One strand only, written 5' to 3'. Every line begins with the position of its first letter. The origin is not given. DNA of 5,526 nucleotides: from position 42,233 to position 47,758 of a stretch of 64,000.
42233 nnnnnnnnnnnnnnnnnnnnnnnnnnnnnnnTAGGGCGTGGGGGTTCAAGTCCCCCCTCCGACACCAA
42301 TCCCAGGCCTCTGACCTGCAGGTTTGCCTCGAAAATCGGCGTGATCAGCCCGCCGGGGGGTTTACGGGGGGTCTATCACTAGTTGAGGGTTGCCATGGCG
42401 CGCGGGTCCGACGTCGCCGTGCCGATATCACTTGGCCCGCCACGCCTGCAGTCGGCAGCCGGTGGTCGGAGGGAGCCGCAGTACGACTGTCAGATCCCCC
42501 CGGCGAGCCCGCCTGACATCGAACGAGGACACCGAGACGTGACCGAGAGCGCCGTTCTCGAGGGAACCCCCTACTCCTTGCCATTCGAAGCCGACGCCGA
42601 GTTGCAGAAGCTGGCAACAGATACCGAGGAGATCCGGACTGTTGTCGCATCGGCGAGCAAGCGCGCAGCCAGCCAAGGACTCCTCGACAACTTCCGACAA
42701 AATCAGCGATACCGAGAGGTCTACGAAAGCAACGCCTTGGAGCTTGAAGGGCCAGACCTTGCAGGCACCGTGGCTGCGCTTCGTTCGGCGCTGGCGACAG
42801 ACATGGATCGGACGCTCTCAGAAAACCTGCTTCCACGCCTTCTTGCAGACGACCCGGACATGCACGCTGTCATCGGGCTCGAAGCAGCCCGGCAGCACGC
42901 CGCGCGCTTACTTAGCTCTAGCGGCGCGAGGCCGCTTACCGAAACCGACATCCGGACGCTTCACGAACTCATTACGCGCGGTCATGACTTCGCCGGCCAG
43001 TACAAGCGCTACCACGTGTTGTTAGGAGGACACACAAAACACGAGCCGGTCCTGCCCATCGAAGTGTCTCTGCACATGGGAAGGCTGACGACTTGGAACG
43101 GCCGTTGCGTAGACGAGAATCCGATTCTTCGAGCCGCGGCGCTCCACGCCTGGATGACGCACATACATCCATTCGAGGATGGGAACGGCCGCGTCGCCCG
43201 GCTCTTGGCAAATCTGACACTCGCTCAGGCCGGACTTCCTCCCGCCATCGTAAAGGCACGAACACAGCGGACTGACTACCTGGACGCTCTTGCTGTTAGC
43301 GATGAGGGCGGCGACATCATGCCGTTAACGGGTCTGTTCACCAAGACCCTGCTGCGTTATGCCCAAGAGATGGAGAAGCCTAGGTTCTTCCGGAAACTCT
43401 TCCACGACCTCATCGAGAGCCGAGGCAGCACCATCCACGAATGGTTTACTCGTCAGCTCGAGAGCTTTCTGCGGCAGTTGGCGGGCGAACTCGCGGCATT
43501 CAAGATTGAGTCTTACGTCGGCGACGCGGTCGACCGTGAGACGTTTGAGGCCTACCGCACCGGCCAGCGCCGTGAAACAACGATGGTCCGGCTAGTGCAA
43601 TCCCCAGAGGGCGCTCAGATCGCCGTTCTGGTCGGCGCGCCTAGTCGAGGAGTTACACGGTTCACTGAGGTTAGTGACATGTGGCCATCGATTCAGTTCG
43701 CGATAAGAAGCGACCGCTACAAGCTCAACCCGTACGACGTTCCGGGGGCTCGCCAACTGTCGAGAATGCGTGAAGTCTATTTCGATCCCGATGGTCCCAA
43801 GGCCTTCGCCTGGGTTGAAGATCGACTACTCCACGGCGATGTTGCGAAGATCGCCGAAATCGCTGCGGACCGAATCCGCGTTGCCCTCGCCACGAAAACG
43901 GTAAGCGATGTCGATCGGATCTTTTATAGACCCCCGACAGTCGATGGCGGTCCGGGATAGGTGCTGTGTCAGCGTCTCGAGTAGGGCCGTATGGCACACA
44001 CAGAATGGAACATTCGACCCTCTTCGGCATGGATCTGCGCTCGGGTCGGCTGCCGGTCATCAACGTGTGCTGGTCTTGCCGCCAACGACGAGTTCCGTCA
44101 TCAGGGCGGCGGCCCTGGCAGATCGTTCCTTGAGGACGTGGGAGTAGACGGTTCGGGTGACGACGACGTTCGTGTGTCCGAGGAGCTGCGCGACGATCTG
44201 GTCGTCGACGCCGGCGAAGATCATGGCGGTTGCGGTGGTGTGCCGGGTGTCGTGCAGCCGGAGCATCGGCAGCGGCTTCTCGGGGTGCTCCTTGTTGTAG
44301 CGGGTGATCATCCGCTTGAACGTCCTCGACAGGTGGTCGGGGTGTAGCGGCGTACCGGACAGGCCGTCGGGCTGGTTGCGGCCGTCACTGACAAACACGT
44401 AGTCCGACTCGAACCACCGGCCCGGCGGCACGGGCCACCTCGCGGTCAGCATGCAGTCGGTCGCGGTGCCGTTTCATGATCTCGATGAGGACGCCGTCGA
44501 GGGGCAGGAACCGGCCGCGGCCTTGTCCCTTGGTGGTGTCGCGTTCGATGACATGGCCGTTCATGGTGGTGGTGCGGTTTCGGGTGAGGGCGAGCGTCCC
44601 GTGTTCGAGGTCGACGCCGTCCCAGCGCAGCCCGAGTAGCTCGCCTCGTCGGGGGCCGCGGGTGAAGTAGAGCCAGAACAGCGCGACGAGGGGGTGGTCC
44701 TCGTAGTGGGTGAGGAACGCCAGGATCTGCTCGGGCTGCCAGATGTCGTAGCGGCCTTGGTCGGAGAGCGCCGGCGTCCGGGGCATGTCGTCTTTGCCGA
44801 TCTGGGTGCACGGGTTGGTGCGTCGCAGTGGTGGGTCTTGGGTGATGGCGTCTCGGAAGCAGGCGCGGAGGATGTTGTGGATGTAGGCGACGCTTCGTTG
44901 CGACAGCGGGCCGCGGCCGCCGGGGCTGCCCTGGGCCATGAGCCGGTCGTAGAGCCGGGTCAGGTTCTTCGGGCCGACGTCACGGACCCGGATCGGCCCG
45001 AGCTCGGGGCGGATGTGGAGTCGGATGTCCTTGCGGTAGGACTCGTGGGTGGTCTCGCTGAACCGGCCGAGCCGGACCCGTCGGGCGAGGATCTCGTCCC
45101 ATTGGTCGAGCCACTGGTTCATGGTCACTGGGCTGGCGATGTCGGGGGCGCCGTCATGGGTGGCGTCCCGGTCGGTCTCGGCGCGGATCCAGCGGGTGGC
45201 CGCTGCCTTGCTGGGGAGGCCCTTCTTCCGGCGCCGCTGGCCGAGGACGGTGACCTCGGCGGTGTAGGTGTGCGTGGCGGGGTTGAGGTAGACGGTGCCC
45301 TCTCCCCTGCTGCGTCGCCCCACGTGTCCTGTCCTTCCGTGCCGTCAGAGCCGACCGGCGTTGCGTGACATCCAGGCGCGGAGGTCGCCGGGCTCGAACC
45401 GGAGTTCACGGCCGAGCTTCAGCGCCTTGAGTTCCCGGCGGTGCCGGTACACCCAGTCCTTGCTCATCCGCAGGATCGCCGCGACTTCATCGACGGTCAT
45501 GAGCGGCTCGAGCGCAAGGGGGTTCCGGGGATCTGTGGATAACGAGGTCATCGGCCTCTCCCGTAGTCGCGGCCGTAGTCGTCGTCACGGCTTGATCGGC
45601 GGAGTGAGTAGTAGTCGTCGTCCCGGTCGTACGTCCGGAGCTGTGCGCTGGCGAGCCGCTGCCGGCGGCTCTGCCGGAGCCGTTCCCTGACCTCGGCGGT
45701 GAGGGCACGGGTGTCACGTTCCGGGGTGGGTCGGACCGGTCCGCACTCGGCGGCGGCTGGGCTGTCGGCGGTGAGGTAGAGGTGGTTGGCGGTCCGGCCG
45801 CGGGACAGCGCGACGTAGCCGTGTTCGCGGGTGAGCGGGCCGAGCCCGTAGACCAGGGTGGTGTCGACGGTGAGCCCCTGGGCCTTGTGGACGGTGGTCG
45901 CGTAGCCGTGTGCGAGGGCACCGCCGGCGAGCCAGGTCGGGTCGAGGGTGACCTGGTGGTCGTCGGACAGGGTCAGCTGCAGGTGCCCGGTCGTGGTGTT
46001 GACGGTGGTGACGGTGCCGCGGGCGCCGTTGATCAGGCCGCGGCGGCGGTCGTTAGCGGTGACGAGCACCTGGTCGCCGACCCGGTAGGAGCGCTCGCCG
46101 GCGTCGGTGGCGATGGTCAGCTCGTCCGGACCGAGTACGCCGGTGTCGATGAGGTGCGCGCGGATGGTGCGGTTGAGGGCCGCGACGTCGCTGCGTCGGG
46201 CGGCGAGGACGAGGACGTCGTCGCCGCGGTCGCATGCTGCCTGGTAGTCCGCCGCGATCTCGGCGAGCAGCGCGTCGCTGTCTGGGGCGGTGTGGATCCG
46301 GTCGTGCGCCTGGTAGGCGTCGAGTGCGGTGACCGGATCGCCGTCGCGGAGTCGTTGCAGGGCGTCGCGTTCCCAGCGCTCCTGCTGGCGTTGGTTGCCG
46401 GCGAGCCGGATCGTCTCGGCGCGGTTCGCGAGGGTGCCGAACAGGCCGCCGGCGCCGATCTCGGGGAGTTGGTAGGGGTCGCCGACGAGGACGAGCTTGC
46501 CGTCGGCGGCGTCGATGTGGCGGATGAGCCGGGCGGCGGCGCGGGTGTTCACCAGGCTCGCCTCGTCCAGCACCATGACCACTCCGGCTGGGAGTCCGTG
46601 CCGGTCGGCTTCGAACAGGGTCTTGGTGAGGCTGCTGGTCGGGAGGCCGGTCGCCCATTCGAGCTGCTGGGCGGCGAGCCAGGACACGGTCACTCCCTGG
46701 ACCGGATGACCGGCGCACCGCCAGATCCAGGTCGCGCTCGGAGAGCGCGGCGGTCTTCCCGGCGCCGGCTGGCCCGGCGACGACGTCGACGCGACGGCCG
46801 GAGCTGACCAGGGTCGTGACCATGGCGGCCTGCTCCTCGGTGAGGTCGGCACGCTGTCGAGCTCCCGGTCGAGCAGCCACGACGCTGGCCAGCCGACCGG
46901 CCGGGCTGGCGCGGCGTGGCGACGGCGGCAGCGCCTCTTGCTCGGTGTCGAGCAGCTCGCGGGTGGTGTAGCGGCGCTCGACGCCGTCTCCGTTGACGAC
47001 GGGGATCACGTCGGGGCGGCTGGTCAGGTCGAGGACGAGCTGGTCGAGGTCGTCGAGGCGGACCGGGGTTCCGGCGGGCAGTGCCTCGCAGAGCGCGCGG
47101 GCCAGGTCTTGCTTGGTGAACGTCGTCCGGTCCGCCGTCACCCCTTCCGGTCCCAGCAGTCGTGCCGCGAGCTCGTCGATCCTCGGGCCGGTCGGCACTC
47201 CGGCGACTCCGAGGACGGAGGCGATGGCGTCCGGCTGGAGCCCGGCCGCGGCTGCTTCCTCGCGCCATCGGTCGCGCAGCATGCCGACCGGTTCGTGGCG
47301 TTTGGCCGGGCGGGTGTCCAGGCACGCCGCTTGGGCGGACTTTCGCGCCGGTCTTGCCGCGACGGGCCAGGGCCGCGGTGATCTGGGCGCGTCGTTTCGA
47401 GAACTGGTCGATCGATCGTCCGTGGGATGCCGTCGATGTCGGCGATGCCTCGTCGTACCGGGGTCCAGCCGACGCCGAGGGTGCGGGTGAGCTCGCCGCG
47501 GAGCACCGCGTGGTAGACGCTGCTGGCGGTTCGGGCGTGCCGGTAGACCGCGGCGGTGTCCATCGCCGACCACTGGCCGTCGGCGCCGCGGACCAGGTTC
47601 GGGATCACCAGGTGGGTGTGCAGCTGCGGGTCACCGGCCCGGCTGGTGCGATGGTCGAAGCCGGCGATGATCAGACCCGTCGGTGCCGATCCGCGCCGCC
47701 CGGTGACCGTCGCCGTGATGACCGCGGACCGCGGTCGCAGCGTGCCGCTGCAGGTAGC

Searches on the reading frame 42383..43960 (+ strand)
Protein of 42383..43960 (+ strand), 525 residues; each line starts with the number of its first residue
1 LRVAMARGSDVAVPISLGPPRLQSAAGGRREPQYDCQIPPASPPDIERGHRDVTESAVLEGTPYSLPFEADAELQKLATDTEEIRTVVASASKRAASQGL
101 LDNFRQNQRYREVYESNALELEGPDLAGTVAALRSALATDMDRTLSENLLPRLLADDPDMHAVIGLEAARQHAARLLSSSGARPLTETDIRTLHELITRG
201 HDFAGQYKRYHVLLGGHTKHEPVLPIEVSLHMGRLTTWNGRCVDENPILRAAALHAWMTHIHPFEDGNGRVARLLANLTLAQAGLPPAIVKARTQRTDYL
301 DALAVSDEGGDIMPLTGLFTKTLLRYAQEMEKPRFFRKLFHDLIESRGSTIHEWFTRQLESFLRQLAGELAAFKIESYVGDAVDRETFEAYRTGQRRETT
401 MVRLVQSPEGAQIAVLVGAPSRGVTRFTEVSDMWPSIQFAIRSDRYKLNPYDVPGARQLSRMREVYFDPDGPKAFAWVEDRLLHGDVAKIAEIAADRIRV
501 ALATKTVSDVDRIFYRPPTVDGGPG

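Call 65: search_protein_families(library=pfam, proteins=[window:42383-43960:+], max_evalue=0.001)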
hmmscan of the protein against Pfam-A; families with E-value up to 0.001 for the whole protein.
window:42383-43960:+ (525 aa): 1 family
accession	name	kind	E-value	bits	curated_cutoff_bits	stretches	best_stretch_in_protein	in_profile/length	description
PF02661.23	Fic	-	3.9e-17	63.3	24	1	184-280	1-93/93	Fic/DOC family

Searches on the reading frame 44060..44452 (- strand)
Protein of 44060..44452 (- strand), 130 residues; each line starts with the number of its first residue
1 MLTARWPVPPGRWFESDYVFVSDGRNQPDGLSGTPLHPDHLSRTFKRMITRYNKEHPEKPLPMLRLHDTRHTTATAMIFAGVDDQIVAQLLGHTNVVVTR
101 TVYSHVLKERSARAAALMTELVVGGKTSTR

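Call 7: search_protein_families(library=pfam, proteins=[window:44060-44452:-], max_evalue=0.01)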
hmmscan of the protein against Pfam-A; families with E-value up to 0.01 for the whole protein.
window:44060-44452:- (130 aa): 1 family
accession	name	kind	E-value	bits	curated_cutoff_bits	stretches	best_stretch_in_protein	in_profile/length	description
PF00589.27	Phage_integrase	-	2e-14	54.2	27.1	1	15-109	92-171/172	Phage integrase family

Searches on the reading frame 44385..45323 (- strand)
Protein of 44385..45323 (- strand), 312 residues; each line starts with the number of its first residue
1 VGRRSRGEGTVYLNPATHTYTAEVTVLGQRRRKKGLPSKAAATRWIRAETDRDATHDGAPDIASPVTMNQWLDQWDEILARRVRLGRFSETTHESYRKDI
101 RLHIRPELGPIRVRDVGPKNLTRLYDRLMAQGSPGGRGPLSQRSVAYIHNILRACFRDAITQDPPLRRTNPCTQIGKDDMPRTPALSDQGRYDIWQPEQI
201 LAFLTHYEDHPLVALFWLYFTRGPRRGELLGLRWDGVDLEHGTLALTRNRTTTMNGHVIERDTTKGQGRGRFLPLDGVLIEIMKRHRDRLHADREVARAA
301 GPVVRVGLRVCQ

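Call 7: search_protein_families(library=pfam, proteins=[window:44385-45323:-], max_evalue=0.01)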
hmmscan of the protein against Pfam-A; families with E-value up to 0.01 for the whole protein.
window:44385-45323:- (312 aa): 1 family
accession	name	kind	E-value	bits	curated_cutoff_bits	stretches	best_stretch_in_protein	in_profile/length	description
PF14659.12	Phage_int_SAM_3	-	4.6e-05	24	22.6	1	86-129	15-58/58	Phage integrase, N-terminal SAM-like domain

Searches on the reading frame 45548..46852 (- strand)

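Call 7: search_protein_families(library=pfam, proteins=[window:45548-46852:-], max_evalue=0.01)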
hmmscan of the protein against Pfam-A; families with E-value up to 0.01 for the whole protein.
window:45548-46852:- (434 aa): 6 families
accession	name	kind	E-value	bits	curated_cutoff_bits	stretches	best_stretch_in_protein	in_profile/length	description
PF13604.12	AAA_30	-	9.5e-34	117.2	27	1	43-189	41-189/191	AAA domain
PF18335.7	SH3_13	-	4.6e-07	30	41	1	249-291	19-61/65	ATP-dependent RecD-like DNA helicase SH3 domain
PF01443.25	Viral_helicase1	-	8.9e-07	29.4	21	1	298-359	178-227/228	Viral superfamily 1 RNA helicase core domain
PF13245.12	AAA_19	-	1.2e-06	29.1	25.1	1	79-133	72-133/134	AAA domain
PF13538.12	UvrD_C_2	-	2.1e-05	24.7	27.4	1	315-355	1-48/52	UvrD-like helicase C-terminal domain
PF22232.2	TraI_hel_assoc_N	-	6.2e-05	24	27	1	47-124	22-99/99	TraI helicase-associated ssDNA bd, N-terminal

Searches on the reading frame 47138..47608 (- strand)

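Call 7: search_protein_families(library=pfam, proteins=[window:47138-47608:-], max_evalue=0.01)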
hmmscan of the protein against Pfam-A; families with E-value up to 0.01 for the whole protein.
window:47138-47608:- (156 aa): 1 family
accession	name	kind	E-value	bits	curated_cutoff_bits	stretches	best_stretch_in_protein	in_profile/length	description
PF08751.17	TrwC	-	3.6e-11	43.6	25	1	2-64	162-225/286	TrwC relaxase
